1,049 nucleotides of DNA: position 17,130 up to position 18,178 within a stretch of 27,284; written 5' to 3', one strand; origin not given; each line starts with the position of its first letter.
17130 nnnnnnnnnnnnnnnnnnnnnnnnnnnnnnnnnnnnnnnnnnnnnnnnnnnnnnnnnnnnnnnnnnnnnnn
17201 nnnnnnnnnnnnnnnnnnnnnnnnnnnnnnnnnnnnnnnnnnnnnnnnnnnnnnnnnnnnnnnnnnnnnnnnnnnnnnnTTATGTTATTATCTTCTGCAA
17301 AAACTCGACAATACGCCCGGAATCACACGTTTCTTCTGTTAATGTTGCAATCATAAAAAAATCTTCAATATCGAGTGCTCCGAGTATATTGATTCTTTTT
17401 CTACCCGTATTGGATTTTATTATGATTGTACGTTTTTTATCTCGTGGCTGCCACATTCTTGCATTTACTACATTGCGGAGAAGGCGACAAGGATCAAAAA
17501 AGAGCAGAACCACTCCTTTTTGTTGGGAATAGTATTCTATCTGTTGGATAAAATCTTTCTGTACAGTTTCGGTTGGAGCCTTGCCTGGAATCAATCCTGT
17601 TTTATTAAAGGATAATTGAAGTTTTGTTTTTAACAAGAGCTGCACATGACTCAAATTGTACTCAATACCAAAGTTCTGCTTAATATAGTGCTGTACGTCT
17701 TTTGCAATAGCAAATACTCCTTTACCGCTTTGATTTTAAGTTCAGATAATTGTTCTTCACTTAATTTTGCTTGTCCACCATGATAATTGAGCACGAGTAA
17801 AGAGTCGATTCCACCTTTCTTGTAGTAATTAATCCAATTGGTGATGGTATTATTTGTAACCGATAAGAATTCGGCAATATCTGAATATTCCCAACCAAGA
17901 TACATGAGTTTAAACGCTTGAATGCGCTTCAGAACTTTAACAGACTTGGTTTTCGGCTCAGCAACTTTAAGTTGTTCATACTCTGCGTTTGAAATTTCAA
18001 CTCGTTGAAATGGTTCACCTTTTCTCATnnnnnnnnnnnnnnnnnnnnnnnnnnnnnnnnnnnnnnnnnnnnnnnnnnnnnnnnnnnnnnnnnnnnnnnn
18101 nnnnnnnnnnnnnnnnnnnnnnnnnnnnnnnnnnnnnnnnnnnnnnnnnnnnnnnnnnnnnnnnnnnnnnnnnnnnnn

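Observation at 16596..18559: Pair of secreted microproteins with a conserved leader and unrelated Cys/Asp/His-rich cores: candidate undescribed secreted-peptide family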

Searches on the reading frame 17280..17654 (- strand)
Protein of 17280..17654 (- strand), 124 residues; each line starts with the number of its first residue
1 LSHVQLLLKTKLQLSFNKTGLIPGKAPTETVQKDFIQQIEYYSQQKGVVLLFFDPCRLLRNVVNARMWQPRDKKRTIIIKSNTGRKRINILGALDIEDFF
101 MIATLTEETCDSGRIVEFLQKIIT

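Call 10: search_protein_families(library=pfam, proteins=[window:17280-17654:-], max_evalue=1)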
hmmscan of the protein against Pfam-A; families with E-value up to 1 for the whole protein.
window:17280-17654:- (124 aa): 1 family
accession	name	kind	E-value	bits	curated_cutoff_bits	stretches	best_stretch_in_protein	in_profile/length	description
PF13358.12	DDE_3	-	4.6e-07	30.2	28.6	1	50-123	2-72/146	DDE superfamily endonuclease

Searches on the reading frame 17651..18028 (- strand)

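Call 10: search_protein_families(library=pfam, proteins=[window:17651-18028:-], max_evalue=1)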
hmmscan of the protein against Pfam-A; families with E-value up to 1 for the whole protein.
window:17651-18028:- (125 aa): 12 families
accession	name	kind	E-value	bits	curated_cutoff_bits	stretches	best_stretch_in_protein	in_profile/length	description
PF13384.12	HTH_23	-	9.5e-10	38.4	24.6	1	30-78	2-50/50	Homeodomain-like domain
PF13551.12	HTH_29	-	6.6e-08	33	28.1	1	35-93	1-62/64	Winged helix-turn helix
PF06056.18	Terminase_5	-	4.5e-06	26.9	20.3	1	35-77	3-45/58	Putative ATPase subunit of terminase (gpP-like)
PF08281.18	Sigma70_r4_2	-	0.0068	16.5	25.7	1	37-66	17-47/54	Sigma-70, region 4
PF13518.12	HTH_28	-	0.0081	16.7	25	1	35-77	2-44/52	Helix-turn-helix domain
PF01527.26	HTH_Tnp_1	-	0.013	16.1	24.1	1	44-75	22-52/75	Transposase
PF23306.1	VPS8_N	-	0.018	14.5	27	1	27-81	99-155/375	VPS8-like, N-terminal beta propeller repeats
PF13565.12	HTH_32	-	0.03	15.3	33.7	1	61-98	1-38/73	Homeodomain-like domain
PF02633.19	Creatininase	-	0.034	14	31.3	1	60-101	86-127/238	Creatinine amidohydrolase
PF25687.1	Mycobacteriophage_Gene3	-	0.1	13.2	27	1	66-104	34-73/83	Mycobacteriophage Gene 3 protein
PF15943.11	YdaS_toxin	-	0.14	12.4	30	1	50-69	13-31/65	Bacterial toxin YdaS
PF21267.3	UBAP-1_UBA2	-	0.26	11.6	27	0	44-60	11-27/39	Ubiquitin-associated protein 1, UBA2 domain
